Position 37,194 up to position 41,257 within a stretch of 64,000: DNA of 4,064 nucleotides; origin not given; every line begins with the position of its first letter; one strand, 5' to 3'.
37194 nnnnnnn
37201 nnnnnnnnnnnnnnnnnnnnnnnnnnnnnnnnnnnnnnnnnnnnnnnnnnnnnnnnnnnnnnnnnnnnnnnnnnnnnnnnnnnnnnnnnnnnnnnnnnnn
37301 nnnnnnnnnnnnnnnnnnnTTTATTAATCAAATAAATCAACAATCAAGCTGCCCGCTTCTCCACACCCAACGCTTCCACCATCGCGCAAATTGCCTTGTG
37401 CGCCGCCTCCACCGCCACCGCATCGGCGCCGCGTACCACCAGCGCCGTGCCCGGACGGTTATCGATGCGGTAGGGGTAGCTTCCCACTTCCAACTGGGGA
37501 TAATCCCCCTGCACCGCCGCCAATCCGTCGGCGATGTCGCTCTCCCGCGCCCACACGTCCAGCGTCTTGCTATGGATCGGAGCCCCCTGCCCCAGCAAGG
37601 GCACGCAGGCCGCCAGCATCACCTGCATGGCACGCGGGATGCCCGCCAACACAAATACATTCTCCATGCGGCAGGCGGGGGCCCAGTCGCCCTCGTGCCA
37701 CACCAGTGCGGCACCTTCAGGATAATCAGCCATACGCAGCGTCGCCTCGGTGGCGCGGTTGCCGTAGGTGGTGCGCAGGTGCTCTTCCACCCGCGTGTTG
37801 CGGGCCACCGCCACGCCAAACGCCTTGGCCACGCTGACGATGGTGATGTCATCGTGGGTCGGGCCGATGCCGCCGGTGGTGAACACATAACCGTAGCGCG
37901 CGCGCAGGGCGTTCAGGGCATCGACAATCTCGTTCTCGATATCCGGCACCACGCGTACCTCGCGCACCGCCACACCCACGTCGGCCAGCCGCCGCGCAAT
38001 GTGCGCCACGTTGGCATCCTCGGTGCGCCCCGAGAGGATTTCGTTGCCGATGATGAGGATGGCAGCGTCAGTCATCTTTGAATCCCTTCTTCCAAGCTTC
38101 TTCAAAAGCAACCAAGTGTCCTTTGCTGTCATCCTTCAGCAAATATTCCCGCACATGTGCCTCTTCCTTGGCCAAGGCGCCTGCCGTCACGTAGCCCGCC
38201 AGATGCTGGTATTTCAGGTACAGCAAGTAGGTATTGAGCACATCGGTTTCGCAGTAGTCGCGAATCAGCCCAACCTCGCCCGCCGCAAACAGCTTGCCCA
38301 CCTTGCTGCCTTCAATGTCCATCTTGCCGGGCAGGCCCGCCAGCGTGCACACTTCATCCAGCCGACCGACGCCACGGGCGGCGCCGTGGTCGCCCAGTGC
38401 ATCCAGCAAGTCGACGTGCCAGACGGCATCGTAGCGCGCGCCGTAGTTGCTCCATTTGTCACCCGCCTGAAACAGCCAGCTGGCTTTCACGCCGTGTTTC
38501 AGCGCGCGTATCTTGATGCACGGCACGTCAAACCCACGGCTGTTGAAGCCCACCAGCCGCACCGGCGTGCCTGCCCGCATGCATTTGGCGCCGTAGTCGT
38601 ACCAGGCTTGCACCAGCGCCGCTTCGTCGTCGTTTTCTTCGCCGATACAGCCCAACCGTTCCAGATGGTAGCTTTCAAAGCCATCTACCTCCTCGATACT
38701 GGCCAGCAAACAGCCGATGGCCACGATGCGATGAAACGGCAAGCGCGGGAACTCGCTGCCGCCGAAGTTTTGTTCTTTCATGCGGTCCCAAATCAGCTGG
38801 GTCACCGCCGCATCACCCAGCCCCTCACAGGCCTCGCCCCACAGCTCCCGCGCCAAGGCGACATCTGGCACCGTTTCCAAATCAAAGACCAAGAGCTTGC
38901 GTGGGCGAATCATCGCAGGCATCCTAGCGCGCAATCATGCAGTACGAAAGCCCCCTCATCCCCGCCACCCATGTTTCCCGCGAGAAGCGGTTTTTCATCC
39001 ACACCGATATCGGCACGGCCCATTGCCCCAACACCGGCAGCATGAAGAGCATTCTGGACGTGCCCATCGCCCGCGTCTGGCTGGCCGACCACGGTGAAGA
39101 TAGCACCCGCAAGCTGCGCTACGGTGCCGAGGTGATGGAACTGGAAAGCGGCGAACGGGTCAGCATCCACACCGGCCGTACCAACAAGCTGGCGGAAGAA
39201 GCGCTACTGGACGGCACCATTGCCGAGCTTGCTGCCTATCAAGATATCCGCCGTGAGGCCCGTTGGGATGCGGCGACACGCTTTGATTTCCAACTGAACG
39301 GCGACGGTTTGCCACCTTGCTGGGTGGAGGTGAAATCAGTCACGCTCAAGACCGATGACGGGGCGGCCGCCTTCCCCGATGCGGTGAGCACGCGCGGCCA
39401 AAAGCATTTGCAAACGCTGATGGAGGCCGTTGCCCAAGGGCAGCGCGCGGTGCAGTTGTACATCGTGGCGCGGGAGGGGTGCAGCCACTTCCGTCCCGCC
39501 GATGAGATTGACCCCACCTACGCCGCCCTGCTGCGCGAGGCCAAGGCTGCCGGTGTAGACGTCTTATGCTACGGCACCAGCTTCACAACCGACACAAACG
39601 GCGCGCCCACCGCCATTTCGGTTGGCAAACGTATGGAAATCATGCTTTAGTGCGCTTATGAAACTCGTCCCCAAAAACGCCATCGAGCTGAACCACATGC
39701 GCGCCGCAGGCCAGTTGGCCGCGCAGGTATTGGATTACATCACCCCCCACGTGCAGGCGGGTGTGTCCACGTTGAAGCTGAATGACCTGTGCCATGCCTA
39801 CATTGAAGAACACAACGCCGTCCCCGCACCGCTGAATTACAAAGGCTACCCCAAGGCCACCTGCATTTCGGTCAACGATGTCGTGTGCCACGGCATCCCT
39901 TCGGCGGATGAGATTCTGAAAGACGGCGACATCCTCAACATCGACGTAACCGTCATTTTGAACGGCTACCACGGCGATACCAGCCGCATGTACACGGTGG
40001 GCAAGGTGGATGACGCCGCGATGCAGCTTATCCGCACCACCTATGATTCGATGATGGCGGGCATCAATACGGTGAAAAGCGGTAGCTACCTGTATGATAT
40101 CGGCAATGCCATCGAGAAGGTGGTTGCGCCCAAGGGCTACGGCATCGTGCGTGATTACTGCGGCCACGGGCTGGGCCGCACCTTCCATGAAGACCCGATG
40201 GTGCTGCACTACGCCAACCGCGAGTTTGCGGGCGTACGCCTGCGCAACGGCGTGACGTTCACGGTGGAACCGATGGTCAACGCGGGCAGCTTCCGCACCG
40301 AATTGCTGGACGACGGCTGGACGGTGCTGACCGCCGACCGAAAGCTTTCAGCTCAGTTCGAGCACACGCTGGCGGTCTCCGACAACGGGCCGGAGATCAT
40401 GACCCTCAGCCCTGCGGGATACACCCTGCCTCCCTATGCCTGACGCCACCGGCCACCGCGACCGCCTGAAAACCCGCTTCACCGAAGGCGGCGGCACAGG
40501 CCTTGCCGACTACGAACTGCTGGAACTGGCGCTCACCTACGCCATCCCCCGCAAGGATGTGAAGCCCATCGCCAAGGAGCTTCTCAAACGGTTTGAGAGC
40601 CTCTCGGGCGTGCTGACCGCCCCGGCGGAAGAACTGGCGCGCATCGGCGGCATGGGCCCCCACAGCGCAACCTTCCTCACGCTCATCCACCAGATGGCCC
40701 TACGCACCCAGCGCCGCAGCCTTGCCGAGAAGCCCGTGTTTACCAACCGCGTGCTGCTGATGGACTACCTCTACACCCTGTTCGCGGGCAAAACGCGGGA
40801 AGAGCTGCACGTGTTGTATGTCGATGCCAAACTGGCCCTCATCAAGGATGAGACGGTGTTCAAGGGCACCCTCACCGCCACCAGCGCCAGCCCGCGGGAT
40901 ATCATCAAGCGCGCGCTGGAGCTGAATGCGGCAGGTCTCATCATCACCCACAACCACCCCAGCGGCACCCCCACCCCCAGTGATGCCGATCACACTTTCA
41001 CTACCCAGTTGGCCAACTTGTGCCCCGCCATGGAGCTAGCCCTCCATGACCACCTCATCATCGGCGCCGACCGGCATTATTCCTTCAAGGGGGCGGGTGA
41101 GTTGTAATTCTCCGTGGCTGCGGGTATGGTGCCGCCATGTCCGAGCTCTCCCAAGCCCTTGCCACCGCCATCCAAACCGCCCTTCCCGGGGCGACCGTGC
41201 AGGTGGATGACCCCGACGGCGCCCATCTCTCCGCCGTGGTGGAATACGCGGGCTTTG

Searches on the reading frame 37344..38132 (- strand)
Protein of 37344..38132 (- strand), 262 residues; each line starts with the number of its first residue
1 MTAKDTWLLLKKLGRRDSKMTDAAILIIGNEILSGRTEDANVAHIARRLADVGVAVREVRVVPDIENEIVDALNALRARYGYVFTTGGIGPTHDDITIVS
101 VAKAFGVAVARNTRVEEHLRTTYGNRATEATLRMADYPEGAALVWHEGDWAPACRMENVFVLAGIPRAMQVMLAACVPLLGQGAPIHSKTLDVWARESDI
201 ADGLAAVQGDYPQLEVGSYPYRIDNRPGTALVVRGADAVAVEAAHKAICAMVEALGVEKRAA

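Call 27: search_protein_families(library=pfam, proteins=[window:37344-38132:-], max_evalue=0.001)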
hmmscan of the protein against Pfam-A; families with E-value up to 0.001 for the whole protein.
window:37344-38132:- (262 aa): 2 families
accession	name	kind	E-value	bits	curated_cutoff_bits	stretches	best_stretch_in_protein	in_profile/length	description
PF00994.29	MoCF_biosynth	-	5.8e-27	94.6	26.6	1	24-180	1-142/144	Probable molybdopterin binding domain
PF24102.1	FLAD1_M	-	4.8e-17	62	27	1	185-254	1-71/78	FAD synthase, middle domain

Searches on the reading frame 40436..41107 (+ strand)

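Call 27: search_protein_families(library=pfam, proteins=[window:40436-41107:+], max_evalue=0.001)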
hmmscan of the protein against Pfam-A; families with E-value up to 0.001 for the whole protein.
window:40436-41107:+ (223 aa): 3 families
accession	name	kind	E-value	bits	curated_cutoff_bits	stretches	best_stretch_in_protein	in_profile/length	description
PF04002.20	RadC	-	5.3e-37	126.9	22.1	1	108-220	7-119/121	RadC-like JAB domain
PF20582.4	UPF0758_N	-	7e-07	29.7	27.1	1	8-78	7-76/77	UPF0758 N-terminal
PF12826.13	HHH_2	-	0.00076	20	27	0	45-79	15-49/64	Helix-hairpin-helix motif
